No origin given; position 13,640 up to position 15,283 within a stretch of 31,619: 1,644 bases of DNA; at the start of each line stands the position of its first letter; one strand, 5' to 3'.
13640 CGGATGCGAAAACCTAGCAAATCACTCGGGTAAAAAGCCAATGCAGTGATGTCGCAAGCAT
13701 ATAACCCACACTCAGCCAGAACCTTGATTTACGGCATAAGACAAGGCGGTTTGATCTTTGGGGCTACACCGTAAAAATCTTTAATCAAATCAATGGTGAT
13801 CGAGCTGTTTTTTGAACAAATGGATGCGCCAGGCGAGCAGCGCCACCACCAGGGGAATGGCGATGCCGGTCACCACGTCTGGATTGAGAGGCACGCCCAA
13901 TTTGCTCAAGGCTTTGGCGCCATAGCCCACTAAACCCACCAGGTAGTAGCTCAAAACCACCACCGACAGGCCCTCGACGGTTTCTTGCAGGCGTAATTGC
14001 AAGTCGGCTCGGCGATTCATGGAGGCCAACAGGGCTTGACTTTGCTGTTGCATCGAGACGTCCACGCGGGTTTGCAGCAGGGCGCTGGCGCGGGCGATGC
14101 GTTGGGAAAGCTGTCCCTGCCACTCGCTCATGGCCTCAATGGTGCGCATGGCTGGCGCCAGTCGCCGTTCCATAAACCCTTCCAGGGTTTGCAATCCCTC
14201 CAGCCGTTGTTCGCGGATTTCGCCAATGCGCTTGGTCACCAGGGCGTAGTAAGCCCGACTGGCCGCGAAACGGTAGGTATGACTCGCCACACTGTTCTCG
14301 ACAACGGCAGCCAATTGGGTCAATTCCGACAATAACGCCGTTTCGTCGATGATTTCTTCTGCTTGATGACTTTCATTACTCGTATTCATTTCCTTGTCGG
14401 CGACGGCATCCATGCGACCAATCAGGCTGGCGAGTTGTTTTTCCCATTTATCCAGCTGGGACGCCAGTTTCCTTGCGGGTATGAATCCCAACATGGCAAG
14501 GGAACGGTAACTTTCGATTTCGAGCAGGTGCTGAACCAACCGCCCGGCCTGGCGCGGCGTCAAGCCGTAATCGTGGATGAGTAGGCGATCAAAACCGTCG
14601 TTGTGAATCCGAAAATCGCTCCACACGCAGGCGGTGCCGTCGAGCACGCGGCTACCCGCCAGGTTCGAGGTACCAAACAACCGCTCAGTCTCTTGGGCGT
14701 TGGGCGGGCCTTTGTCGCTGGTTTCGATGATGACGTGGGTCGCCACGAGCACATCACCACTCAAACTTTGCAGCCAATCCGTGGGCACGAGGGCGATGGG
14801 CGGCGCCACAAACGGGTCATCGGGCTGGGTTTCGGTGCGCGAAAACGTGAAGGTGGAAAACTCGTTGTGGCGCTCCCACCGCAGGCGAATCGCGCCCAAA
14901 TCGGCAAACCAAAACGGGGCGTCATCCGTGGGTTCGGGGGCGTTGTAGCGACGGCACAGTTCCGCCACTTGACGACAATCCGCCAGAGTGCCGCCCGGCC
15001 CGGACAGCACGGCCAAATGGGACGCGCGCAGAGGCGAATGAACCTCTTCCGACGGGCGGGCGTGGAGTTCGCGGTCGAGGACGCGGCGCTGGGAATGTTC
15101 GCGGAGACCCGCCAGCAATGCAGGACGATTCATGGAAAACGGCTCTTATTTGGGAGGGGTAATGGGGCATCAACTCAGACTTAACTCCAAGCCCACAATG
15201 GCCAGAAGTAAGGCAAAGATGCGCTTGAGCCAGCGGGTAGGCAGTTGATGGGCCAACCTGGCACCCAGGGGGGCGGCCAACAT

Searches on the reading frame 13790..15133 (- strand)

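Call 59: search_protein_families(library=pfam, proteins=[window:13790-15133:-], max_evalue=0.00001)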
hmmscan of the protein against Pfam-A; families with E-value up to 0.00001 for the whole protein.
window:13790-15133:- (447 aa): 1 family
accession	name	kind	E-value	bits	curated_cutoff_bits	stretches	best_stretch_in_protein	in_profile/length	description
PF11902.13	DUF3422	-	4.2e-155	517.4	25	1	12-443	2-417/418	Protein of unknown function (DUF3422)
